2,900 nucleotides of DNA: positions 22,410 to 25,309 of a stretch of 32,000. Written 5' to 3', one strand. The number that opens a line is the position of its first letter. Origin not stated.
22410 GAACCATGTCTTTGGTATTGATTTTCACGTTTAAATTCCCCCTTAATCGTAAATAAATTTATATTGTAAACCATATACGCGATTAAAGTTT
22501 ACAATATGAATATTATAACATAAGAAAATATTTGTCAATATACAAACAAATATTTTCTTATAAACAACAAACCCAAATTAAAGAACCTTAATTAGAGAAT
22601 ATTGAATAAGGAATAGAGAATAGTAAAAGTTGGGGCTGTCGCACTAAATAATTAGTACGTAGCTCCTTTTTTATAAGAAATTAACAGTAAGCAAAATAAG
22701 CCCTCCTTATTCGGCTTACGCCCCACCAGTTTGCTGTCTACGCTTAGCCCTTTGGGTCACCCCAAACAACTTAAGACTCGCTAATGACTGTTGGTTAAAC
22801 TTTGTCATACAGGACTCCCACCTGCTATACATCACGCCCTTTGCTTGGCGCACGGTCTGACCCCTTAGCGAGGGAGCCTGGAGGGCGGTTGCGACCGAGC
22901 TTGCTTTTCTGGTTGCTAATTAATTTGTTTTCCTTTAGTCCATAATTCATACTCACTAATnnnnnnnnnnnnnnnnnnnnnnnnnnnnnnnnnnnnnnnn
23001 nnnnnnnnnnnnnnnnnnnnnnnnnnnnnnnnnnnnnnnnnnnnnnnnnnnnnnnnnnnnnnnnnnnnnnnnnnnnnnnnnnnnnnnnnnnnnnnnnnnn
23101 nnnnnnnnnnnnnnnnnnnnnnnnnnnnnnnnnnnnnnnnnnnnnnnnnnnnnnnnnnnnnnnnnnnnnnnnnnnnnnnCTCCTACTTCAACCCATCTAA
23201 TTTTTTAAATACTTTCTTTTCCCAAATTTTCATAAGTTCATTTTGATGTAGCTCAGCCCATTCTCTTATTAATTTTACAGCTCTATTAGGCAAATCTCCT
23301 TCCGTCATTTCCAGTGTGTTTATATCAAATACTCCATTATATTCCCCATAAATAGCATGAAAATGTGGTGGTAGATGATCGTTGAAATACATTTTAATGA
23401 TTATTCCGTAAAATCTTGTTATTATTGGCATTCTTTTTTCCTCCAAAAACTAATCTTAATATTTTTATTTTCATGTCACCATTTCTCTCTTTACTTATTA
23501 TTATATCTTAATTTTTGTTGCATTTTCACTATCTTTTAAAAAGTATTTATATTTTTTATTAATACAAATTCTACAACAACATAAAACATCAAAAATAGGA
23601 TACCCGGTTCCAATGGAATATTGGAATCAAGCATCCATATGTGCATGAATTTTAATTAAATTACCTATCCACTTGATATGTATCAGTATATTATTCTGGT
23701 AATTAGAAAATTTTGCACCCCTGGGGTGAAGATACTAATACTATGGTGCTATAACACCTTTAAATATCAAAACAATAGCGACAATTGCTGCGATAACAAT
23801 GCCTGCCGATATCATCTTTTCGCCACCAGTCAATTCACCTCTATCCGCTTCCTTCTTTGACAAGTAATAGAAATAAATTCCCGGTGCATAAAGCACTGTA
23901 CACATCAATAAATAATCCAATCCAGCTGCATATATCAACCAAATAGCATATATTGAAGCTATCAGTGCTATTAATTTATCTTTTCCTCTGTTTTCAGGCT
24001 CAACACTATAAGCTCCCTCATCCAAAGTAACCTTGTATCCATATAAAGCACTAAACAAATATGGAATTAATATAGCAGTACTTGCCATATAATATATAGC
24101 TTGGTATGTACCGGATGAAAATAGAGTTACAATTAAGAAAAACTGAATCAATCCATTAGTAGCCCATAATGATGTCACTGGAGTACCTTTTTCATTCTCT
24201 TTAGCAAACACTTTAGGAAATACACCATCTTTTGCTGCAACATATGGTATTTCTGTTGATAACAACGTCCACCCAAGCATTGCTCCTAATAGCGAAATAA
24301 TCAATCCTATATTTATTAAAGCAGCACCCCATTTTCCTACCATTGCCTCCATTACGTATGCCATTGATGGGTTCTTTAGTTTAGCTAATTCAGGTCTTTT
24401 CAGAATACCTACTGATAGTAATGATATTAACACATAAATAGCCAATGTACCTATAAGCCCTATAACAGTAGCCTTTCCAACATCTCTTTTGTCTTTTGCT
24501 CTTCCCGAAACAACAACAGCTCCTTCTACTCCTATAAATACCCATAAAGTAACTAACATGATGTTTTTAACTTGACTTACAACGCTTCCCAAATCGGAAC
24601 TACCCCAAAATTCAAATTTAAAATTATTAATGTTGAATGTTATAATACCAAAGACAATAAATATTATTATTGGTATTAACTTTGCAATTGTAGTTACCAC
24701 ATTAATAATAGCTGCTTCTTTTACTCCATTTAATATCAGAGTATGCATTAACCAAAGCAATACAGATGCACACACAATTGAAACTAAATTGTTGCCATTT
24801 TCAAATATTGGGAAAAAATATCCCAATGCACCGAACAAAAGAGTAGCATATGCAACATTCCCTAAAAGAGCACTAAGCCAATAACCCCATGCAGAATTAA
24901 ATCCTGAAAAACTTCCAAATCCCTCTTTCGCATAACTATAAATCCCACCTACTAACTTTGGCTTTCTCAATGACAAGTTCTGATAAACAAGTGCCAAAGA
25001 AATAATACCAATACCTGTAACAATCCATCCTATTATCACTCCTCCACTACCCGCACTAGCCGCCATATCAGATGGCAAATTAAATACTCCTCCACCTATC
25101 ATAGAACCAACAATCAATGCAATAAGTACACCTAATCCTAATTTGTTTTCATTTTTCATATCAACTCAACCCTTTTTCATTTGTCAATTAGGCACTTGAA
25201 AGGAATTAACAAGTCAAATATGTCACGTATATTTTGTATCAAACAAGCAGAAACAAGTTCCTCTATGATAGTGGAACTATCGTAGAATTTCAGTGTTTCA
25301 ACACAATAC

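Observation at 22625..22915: G+C-rich multi-helix element of about 290 nt abutting the DUF2442 stop codon: candidate unclassified structured RNA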

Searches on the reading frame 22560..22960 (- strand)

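Call 73: search_protein_families(library=pfam, proteins=[L001:2328-3956:-])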
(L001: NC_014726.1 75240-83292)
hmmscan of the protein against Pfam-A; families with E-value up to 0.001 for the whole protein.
L001:2328-3956:- (542 aa): 3 families
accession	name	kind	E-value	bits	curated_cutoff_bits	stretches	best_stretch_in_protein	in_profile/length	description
PF13751.12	DDE_Tnp_1_6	-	1.2e-24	87.4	25.1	1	390-523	1-125/125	Transposase DDE domain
PF01609.27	DDE_Tnp_1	-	2.7e-18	66.9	23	1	262-519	3-200/200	Transposase DDE domain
PF05598.16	DUF772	-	1.5e-17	63.8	23.1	1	62-129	4-73/74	Transposase domain (DUF772)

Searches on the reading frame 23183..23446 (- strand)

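Call 18: search_protein_families(library=pfam, proteins=[window:23183-23446:-])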
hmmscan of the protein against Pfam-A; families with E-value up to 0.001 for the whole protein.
window:23183-23446:- (87 aa): 1 family
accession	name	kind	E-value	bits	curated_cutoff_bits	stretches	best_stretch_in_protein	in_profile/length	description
PF13711.11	DUF4160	-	1.7e-23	83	23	1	14-76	1-65/65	Domain of unknown function (DUF4160)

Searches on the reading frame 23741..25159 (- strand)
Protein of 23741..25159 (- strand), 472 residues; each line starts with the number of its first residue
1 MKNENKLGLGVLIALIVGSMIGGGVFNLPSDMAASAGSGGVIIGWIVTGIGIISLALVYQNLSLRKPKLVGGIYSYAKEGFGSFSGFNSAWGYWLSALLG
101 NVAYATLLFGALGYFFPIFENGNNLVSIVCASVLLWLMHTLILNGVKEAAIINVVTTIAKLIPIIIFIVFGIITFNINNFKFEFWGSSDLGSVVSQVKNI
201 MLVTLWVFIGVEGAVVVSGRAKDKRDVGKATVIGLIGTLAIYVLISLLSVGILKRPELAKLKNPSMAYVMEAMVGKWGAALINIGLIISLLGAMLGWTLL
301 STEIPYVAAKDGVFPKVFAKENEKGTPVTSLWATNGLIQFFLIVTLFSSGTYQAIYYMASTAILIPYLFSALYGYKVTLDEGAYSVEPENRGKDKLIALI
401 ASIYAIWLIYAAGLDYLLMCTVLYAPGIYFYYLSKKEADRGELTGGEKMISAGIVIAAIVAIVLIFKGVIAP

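Call 18: search_protein_families(library=pfam, proteins=[window:23741-25159:-])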
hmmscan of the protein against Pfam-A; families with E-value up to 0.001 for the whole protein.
window:23741-25159:- (472 aa): 3 families
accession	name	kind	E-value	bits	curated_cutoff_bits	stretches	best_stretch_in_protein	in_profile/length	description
PF13520.12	AA_permease_2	-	5.2e-66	223.7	27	1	12-412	6-401/427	Amino acid permease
PF00324.27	AA_permease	-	1.2e-25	90.7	24.6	1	15-371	5-375/470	Amino acid permease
PF03222.19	Trp_Tyr_perm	-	0.0006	19.5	22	0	14-273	10-264/393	Tryptophan/tyrosine permease family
